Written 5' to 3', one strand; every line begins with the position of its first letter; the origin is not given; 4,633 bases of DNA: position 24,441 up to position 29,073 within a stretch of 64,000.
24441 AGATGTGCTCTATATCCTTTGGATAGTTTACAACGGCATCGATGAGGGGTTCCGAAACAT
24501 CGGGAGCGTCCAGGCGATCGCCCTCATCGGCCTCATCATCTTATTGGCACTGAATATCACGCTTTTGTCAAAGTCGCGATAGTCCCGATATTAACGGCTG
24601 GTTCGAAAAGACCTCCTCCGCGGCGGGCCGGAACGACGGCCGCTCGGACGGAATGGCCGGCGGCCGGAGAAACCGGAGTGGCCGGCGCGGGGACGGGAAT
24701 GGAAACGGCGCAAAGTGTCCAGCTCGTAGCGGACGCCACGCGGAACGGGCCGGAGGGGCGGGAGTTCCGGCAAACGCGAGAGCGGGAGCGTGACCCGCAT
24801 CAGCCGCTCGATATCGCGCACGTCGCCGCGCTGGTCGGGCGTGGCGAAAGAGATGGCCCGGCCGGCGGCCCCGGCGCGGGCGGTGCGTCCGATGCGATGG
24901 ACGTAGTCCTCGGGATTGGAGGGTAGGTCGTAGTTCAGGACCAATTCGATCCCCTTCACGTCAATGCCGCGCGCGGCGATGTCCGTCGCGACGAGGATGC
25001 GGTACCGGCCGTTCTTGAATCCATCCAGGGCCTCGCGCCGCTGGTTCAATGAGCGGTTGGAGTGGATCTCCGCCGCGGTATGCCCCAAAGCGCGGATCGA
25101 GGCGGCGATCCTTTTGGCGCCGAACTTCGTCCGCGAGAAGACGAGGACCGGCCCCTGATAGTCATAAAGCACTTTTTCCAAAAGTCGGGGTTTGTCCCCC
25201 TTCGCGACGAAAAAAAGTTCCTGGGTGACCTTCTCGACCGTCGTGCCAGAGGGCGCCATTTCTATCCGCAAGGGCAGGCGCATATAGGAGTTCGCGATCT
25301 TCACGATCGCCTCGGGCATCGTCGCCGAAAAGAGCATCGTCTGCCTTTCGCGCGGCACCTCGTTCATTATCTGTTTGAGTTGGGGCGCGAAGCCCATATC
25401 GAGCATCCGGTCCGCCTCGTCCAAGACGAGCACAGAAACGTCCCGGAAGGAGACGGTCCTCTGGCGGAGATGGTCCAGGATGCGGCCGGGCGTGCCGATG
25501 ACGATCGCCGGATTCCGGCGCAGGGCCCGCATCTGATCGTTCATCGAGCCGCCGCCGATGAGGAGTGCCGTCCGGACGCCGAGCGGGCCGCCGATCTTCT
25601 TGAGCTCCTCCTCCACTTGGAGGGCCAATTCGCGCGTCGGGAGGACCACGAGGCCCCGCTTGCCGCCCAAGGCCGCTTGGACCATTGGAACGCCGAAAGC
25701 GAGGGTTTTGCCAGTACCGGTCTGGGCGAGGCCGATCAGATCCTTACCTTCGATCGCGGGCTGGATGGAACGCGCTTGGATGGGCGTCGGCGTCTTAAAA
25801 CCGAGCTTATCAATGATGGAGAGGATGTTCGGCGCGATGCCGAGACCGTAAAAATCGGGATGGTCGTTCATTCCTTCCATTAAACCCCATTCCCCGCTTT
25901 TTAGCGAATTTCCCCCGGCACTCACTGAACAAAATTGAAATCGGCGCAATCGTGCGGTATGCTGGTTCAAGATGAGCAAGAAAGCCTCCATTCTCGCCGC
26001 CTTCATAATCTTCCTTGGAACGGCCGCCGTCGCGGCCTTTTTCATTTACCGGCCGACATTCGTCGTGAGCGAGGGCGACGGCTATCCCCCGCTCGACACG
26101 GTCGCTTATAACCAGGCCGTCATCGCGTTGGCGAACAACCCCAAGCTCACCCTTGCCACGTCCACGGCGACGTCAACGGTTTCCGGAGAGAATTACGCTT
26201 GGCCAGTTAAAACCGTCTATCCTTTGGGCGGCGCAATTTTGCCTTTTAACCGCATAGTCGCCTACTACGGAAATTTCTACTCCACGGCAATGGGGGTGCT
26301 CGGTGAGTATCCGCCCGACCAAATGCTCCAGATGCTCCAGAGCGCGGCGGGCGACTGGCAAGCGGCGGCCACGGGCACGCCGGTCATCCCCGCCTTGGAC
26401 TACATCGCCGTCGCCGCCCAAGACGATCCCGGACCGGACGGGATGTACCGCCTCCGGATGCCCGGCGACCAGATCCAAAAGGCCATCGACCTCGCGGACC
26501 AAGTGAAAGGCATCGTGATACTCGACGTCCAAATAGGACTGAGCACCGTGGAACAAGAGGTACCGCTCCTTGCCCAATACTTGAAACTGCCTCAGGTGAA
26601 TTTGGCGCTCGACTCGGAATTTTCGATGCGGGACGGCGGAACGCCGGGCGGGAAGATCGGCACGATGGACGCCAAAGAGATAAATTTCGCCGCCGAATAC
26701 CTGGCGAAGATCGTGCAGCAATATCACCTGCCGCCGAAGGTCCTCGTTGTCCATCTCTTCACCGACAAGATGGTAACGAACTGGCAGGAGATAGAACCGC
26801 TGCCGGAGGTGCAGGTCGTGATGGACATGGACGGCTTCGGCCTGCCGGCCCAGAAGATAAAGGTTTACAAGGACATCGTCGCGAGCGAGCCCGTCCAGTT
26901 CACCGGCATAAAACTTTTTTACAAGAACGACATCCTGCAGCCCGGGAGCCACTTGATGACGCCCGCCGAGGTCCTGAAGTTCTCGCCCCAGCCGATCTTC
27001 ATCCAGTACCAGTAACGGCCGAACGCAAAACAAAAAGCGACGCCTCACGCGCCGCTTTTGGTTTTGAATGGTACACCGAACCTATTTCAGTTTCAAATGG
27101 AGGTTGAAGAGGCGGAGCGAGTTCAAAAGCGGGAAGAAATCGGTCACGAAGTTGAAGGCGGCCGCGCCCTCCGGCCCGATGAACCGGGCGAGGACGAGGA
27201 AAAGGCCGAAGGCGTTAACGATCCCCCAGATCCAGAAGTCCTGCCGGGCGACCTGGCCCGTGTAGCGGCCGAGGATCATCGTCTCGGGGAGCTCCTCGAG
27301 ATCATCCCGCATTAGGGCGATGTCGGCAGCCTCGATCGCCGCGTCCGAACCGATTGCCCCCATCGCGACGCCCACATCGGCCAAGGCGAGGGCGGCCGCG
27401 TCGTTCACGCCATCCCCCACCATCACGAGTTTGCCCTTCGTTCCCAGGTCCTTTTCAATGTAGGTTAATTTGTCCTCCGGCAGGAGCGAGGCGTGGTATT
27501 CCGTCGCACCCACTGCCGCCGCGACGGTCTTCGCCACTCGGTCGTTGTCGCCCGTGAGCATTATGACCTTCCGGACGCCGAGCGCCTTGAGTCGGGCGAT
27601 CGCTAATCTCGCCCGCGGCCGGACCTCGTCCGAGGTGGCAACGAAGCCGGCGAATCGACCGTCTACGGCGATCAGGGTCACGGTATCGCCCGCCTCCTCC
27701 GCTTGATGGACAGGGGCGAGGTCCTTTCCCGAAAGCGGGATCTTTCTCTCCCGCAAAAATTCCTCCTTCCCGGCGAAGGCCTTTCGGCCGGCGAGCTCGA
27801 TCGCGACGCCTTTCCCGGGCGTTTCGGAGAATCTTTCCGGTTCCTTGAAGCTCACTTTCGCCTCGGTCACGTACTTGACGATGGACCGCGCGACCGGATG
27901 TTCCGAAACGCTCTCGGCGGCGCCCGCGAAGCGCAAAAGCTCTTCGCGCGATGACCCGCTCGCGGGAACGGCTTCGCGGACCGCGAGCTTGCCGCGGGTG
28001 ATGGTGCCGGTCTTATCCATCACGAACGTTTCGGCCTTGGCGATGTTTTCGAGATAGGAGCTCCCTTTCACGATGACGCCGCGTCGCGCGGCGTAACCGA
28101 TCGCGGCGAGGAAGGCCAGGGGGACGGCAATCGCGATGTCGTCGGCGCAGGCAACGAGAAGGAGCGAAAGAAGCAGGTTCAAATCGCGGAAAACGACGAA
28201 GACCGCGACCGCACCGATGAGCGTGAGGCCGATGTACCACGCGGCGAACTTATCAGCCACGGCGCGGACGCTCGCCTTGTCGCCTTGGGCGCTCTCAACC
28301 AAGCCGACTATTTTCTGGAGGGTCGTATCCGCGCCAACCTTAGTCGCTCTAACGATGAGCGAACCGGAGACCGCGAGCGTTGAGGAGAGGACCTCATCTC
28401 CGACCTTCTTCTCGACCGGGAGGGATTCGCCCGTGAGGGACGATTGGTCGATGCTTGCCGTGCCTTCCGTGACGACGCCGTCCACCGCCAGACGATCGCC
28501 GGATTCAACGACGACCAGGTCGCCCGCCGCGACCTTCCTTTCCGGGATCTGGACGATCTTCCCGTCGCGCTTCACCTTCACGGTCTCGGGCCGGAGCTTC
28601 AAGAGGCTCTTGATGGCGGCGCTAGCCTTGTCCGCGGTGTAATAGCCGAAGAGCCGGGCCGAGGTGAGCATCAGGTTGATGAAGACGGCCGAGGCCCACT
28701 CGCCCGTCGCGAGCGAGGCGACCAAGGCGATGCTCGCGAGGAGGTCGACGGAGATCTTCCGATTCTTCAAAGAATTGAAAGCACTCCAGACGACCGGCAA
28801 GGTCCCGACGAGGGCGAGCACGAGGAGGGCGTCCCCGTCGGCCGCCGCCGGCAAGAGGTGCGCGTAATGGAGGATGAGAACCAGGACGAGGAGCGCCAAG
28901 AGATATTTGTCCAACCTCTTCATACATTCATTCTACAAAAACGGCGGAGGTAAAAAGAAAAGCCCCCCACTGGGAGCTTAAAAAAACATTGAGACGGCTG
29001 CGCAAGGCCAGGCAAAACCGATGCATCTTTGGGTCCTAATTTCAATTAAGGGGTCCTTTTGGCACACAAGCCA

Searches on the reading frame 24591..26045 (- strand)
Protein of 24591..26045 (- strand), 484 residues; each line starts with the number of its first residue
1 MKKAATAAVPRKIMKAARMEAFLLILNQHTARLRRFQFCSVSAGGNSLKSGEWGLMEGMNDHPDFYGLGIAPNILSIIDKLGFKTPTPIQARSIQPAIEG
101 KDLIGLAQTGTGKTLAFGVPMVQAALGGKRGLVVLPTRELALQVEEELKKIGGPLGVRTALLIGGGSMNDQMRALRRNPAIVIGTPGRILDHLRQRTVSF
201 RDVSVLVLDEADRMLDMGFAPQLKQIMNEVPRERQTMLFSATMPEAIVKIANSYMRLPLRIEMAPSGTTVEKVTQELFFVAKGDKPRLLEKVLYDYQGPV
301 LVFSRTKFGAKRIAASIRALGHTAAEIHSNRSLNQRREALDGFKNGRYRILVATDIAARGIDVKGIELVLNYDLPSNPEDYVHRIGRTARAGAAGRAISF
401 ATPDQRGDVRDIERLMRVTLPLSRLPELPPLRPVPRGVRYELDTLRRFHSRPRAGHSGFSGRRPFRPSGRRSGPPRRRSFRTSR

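Call 6: search_protein_families(library=pfam, proteins=[window:24591-26045:-], max_evalue=0.001)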
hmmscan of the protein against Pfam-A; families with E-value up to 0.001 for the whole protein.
window:24591-26045:- (484 aa): 4 families
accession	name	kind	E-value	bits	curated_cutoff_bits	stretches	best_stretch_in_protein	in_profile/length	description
PF00270.35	DEAD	-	3e-51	173.9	26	1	87-247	1-164/167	DEAD/DEAH box helicase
PF00271.37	Helicase_C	-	8.7e-29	100.4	23.5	1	285-392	2-110/110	Helicase conserved C-terminal domain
PF04851.21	ResIII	-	2.4e-05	24.7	22.5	1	107-244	30-163/164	Type III restriction enzyme, res subunit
PF07517.20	SecA_DEAD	-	0.00068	19.4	24.6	0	108-214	98-209/290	SecA DEAD-like domain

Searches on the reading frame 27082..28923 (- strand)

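Call 6: search_protein_families(library=pfam, proteins=[window:27082-28923:-], max_evalue=0.001)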
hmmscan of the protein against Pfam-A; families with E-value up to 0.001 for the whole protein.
window:27082-28923:- (613 aa): 2 families
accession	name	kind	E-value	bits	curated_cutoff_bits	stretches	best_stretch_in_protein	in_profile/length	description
PF00122.25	E1-E2_ATPase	-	1.2e-45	155.7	28.1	1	109-281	1-181/181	E1-E2 ATPase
PF00702.32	Hydrolase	-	5.8e-29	102.3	26.4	1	299-516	3-191/191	haloacid dehalogenase-like hydrolase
